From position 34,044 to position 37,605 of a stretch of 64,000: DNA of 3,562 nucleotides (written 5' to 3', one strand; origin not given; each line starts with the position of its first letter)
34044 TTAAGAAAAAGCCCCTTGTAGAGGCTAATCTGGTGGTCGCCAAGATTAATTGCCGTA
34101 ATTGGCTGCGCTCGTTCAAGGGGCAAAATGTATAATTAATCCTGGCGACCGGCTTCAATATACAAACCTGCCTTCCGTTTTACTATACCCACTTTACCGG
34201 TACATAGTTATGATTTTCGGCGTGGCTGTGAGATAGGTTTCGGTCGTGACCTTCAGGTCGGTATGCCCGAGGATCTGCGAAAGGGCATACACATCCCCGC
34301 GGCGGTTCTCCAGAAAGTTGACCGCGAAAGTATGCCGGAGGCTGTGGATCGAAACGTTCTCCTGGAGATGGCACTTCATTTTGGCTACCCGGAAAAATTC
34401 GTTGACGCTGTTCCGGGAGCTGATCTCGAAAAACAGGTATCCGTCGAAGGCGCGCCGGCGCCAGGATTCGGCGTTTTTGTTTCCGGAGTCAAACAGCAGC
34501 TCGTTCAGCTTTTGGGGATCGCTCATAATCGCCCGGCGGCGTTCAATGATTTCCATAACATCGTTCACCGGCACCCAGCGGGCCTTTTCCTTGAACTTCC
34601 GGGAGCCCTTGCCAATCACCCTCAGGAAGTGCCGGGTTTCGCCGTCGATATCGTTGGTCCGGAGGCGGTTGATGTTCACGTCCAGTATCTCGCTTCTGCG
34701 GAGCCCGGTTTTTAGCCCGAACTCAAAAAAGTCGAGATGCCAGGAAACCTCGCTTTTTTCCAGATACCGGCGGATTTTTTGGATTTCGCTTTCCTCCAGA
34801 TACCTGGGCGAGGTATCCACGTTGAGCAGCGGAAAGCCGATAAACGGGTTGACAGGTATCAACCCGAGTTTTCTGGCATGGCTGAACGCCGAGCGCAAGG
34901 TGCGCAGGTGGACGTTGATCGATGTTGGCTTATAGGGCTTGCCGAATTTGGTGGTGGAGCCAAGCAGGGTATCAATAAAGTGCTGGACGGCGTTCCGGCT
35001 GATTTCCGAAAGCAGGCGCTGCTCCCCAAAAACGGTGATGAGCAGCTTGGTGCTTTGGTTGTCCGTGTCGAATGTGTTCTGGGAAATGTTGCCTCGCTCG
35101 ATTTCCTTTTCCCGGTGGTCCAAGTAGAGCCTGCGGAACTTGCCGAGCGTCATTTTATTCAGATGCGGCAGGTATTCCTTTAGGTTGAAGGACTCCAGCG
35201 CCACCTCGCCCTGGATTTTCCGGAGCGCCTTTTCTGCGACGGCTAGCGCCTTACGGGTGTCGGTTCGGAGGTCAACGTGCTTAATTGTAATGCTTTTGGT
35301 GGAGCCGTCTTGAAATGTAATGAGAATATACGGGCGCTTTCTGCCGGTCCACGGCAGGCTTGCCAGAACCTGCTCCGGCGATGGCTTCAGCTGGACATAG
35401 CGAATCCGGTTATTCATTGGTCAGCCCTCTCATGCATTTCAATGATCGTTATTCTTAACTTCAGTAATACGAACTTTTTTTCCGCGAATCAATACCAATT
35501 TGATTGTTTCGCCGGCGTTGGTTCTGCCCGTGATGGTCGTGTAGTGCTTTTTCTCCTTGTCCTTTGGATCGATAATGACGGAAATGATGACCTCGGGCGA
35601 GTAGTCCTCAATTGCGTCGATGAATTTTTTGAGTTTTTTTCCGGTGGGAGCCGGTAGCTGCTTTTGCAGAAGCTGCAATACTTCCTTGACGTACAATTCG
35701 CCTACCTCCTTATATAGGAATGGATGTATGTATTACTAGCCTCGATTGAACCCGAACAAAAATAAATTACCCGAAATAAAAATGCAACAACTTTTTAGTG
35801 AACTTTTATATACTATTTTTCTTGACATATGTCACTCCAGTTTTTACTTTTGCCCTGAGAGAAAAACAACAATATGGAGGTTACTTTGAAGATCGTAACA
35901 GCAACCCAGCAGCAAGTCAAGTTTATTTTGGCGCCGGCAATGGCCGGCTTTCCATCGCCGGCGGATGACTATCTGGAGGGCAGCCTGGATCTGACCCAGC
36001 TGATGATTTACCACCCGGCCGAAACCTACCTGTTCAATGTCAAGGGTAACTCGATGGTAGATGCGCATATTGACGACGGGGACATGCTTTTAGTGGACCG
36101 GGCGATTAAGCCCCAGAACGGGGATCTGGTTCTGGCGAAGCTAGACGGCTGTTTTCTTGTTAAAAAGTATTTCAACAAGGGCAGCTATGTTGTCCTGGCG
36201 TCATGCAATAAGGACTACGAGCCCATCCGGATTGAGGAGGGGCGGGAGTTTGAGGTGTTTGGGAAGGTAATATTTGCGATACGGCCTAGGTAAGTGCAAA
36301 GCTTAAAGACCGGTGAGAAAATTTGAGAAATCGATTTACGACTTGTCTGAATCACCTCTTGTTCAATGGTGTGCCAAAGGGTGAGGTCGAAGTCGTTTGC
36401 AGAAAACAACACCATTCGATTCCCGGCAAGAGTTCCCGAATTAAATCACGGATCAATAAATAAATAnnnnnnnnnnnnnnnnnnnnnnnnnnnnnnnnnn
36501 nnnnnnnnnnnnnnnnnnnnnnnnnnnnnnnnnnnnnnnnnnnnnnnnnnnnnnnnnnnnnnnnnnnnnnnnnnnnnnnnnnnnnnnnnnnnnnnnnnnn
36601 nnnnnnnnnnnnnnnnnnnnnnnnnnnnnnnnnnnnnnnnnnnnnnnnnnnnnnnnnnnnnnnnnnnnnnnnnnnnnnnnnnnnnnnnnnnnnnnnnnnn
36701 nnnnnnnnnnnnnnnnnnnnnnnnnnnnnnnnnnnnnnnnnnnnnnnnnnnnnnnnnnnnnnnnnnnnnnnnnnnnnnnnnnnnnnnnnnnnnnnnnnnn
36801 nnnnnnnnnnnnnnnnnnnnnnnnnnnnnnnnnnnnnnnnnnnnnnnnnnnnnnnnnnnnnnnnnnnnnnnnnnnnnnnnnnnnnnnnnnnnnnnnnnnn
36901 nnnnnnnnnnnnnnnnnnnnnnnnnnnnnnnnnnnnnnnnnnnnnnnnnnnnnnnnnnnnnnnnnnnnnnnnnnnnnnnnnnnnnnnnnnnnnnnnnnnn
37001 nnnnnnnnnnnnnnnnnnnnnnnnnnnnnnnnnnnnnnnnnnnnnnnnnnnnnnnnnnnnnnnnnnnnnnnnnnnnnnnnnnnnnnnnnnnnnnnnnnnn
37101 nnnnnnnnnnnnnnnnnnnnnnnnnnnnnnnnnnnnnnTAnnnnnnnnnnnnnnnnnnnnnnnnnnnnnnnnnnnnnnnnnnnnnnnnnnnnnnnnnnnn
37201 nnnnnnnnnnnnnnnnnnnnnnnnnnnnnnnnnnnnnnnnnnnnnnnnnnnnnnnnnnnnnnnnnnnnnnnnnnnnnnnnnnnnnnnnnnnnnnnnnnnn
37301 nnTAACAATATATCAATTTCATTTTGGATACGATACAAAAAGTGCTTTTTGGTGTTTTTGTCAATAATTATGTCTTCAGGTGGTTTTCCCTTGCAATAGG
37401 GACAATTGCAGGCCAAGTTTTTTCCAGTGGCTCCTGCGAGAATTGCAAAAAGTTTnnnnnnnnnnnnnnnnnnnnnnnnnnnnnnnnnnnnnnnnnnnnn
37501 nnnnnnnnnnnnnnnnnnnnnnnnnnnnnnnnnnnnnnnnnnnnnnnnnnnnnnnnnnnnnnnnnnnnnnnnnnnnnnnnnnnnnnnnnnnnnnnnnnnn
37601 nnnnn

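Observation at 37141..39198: Single polypeptide combining a complete Hanks kinase with a divergent tRNA-guanine transglycosylase/DpdA-like Zn domain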

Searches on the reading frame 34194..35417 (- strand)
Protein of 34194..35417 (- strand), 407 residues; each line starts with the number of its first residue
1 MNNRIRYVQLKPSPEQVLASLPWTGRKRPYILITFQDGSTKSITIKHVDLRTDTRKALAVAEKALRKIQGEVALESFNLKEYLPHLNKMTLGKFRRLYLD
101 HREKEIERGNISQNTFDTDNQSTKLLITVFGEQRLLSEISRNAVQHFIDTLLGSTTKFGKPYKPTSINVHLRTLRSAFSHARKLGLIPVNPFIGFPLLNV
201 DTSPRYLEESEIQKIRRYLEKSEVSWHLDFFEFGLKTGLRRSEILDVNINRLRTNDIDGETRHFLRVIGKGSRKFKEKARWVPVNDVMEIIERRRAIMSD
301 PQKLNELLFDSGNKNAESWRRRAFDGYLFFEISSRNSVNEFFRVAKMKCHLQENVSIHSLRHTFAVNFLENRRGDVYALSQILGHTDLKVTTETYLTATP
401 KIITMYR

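Call 5: search_protein_families(library=padloc, proteins=[window:34194-35417:-], max_evalue=0.1)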
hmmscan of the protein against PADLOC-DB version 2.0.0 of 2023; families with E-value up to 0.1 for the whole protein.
window:34194-35417:- (407 aa): 0 families

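Call 6: search_protein_families(library=ncbifam, proteins=[window:34194-35417:-], max_evalue=0.1)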
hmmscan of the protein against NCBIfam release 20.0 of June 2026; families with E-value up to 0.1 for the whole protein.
window:34194-35417:- (407 aa): 8 families
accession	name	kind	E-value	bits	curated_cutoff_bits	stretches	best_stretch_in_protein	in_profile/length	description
TIGR02224.1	recomb_XerC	equivalog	7e-19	68.3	335.15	1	110-398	12-277/295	tyrosine recombinase XerC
TIGR02225.1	recomb_XerD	equivalog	2.7e-17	63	329.6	1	110-397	12-273/290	site-specific tyrosine recombinase XerD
NF040815.2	recomb_XerA_Arch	equivalog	2.8e-16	59.9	220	1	106-397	7-253/263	site-specific tyrosine recombinase/integron integrase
NF001399.0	PRK00283.1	subfamily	3.1e-16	59.5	279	1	107-395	19-280/300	tyrosine recombinase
NF003462.0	PRK05084.1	equivalog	3.5e-09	35.9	267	1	235-392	205-339/360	tyrosine recombinase XerS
NF002331.0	PRK01287.1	subfamily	6.6e-09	35.2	371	2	344-395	260-309/365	site-specific tyrosine recombinase XerC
TIGR02249.1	integrase_gron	subfamily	2.7e-07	30.3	265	1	339-395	243-297/315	integron integrase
NF011946.0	PRK15417.1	equivalog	0.029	13.5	435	0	342-392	261-310/337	integron integrase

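Call 74: search_protein_families(library=phrogs, proteins=[window:34197-35417:-], max_evalue=0.001)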
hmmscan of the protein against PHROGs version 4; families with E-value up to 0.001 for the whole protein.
window:34197-35417:- (407 aa): 5 families
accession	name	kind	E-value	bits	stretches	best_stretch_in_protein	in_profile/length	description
phrog_1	-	integration and excision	2.7e-51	176.6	1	25-400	120-437/611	integrase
phrog_216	-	integration and excision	2e-29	103.7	1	168-400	16-226/301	integrase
phrog_7685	-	integration and excision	1.3e-08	35.7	1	336-401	162-226/240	integrase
phrog_7269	-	integration and excision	2.4e-07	31.6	1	345-392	18-64/89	integrase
phrog_7244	-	integration and excision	3.6e-07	30.7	1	42-247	28-218/263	integrase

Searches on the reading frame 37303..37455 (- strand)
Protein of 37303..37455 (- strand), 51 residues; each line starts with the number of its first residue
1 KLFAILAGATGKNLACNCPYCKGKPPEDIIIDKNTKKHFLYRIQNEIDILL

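Call 101: search_solved_structures(query=A8, max_evalue=10, show_alignments=5)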
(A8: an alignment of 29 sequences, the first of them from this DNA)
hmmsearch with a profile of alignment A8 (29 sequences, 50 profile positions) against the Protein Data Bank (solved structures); distinct sequences matched with E-value up to 10: 3.
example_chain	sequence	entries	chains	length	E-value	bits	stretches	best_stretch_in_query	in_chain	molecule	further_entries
3lcz_A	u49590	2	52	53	0.091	15.5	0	17-39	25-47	Inhibitor of TRAP, regulated by T-BOX (Trp) sequence RtpA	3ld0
1iq8_A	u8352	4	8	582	0.81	12.4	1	14-48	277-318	ARCHAEOSINE TRNA-GUANINE TRANSGLYCOSYLASE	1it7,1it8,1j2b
1exk_A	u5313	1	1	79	8.4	9.2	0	17-27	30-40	DNAJ PROTEIN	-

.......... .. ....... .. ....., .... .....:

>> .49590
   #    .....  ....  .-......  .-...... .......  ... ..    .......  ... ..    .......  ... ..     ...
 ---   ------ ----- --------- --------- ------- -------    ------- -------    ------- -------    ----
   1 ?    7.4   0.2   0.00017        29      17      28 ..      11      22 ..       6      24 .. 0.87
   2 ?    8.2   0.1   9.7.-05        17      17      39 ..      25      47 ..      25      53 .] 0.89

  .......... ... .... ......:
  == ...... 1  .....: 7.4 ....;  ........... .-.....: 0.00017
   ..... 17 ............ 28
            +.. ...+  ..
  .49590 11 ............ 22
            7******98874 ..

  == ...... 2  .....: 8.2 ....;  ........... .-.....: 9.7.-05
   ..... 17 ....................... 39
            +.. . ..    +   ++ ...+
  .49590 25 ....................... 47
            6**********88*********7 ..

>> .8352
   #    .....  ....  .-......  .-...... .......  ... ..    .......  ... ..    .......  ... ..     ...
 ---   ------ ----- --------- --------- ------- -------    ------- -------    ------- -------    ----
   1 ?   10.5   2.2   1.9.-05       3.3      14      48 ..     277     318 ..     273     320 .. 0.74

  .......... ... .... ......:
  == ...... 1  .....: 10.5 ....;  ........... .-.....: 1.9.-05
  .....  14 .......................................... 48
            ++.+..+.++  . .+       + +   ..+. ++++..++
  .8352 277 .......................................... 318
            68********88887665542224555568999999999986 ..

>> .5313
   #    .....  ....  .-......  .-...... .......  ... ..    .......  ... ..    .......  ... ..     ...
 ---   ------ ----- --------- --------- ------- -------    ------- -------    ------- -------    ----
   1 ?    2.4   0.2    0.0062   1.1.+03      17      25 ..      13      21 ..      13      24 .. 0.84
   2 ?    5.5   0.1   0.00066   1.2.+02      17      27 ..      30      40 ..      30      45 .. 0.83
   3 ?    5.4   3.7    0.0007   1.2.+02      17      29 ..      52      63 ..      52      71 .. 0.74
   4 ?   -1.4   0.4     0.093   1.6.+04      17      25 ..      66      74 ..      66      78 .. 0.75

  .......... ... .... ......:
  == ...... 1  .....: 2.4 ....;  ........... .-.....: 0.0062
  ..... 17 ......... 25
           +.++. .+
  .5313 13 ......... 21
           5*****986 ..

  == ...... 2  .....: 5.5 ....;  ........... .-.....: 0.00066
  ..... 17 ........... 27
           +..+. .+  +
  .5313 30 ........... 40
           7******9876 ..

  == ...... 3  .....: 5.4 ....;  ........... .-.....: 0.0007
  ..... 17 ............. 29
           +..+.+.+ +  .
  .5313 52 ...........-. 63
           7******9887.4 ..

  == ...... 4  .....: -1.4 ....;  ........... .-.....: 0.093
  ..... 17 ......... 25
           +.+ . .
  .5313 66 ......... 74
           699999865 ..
